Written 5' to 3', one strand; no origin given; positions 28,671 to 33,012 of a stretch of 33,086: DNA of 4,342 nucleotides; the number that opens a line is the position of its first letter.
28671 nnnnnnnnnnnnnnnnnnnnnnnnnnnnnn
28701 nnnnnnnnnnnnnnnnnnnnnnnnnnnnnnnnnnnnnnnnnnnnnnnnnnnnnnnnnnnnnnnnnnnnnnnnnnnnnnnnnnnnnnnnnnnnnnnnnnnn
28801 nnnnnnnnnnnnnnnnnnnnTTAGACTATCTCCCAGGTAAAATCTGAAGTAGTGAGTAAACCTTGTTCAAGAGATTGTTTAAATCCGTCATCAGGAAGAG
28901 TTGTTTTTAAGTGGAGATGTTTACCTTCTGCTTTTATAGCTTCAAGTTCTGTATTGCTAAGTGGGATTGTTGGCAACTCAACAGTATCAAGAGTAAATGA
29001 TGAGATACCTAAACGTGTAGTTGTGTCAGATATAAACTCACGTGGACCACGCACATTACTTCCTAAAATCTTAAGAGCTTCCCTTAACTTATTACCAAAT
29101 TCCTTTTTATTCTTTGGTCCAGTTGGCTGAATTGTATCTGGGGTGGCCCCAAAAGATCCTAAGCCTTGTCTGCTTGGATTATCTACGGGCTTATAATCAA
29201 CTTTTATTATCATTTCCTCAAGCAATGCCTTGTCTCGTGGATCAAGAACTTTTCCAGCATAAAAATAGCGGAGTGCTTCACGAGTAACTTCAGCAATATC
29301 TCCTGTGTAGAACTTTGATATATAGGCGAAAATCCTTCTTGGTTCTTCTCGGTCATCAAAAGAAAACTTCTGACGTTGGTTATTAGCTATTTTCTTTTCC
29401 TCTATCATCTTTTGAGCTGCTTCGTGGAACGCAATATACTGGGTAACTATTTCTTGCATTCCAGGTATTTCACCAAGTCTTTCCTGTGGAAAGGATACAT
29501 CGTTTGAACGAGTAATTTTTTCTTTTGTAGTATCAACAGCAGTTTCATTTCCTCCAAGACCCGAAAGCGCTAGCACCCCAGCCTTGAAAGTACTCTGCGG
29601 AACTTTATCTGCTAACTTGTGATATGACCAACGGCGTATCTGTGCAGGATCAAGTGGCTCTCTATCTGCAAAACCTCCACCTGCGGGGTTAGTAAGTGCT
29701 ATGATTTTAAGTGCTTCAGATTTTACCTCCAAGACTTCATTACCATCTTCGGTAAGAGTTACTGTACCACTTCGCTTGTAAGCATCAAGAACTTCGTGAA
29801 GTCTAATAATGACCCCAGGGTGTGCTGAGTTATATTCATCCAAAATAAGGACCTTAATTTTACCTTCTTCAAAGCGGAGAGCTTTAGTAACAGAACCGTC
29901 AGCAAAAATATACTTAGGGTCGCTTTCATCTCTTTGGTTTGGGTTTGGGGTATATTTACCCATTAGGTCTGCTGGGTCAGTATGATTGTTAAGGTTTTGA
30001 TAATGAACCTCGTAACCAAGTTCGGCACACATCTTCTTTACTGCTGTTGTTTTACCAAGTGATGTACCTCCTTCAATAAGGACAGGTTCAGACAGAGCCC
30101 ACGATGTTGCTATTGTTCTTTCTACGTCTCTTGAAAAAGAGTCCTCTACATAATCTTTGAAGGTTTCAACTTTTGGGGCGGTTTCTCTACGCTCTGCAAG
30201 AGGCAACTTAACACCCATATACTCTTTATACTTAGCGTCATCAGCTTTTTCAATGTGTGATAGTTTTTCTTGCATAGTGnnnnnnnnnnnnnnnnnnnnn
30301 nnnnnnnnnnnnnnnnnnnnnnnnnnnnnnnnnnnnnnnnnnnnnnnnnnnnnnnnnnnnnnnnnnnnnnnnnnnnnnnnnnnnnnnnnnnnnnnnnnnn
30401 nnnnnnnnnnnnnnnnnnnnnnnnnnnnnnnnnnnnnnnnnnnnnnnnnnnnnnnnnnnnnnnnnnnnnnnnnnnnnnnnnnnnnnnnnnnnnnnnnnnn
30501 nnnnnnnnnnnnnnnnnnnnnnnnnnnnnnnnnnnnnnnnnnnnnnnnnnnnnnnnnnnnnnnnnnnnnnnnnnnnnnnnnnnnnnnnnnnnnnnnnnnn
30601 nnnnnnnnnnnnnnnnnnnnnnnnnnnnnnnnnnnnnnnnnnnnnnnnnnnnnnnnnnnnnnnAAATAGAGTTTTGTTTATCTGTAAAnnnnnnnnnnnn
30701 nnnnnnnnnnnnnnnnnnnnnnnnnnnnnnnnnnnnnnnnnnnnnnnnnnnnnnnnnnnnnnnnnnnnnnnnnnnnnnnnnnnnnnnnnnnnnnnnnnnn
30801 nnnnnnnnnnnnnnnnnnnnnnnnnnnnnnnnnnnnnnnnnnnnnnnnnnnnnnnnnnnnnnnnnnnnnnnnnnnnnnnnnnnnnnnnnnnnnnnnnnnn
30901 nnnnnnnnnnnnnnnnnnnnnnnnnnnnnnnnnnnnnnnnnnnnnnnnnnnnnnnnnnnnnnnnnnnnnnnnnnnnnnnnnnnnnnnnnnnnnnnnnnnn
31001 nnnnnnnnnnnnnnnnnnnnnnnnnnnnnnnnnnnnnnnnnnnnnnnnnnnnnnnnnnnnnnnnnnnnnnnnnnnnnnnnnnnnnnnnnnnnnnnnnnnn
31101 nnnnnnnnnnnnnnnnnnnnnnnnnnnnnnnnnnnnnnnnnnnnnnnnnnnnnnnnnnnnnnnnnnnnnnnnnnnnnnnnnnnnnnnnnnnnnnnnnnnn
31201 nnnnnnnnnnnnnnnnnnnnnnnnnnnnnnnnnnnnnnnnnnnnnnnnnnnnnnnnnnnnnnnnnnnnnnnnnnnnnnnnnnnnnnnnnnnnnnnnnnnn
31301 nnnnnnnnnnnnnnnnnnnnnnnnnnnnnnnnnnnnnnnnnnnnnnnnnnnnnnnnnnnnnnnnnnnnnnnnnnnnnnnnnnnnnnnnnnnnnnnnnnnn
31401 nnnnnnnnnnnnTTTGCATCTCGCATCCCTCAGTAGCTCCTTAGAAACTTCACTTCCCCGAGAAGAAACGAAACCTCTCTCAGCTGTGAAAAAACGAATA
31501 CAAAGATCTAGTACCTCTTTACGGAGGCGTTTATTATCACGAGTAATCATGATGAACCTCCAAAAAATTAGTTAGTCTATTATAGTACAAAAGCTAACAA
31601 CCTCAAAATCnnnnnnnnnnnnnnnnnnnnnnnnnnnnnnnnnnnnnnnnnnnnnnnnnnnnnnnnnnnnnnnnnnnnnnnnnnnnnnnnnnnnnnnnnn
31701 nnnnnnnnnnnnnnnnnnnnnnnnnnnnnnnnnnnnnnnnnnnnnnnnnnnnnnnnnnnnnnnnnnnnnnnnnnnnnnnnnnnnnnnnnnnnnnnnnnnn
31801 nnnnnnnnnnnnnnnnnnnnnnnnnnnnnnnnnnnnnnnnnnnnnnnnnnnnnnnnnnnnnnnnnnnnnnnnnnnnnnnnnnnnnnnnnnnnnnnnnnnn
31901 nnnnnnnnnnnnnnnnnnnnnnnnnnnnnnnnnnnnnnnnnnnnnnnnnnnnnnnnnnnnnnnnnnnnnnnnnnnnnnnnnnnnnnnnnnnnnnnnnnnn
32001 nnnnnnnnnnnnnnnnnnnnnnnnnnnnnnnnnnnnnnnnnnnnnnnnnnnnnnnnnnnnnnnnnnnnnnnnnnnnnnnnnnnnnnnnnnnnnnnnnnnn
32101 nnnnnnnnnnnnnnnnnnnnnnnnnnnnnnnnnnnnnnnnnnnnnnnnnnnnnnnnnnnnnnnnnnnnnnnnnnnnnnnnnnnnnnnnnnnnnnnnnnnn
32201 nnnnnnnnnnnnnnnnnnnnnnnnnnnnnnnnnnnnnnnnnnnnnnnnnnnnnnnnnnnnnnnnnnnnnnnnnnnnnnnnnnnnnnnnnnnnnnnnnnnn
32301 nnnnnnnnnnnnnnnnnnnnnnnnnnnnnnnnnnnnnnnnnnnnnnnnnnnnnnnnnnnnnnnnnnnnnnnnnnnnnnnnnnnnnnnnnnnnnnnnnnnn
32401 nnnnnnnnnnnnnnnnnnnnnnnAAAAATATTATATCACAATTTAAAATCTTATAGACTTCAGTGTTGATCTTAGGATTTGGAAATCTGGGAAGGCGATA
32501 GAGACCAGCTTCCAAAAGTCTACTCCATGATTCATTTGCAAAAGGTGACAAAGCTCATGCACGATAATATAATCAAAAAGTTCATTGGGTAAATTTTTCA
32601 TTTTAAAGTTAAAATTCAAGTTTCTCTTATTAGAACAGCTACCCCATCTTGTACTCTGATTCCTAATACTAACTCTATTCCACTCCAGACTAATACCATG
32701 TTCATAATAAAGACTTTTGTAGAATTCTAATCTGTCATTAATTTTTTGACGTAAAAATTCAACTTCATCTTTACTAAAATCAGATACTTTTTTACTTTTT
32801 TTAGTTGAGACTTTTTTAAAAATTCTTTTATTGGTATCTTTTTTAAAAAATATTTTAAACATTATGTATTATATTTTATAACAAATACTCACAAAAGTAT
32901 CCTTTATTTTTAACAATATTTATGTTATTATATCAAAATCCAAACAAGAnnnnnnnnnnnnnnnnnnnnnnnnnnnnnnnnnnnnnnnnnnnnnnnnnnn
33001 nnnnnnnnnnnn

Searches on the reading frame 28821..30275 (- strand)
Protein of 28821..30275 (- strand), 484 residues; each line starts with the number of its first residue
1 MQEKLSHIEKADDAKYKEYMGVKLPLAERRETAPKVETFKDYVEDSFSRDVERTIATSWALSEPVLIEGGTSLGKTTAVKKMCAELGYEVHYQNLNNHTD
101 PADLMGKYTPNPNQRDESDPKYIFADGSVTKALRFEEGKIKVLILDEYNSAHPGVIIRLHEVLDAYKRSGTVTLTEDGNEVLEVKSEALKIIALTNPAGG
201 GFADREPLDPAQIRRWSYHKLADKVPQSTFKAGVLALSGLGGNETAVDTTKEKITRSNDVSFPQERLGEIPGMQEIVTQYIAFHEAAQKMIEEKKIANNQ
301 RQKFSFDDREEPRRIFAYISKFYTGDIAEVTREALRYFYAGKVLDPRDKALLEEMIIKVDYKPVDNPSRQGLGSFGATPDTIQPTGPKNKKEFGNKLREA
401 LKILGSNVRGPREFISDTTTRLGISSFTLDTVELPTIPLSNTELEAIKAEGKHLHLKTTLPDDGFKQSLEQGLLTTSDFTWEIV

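Call 8: search_protein_families(library=pfam, proteins=[window:28821-30275:-], max_evalue=0.01)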
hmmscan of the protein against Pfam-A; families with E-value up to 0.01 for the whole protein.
window:28821-30275:- (484 aa): 3 families
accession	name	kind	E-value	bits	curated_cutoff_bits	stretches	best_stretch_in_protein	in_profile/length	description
PF07728.20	AAA_5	-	1.2e-12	48.5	22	1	65-215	2-138/139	AAA domain (dynein-related subfamily)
PF13521.12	AAA_28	-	0.0029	18.3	27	0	65-91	2-28/164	AAA domain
PF07726.17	AAA_3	-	0.0094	16.3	27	0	65-197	2-112/131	ATPase family associated with various cellular activities (AAA)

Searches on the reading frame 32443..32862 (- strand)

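Call 56: search_protein_families(library=pfam, proteins=[window:32443-32862:-], max_evalue=0.01)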
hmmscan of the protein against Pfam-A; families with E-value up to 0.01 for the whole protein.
window:32443-32862:- (139 aa): 3 families
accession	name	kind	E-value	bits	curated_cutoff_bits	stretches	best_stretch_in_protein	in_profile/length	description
PF01863.23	YgjP-like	-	6.1e-32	111.7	26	1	12-136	83-206/207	YgjP-like, metallopeptidase domain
PF10263.15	SprT-like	-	0.00049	20.4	25.6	1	54-109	18-74/108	SprT-like family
PF08325.16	WLM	-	0.0086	16.6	26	0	99-120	86-107/190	WLM domain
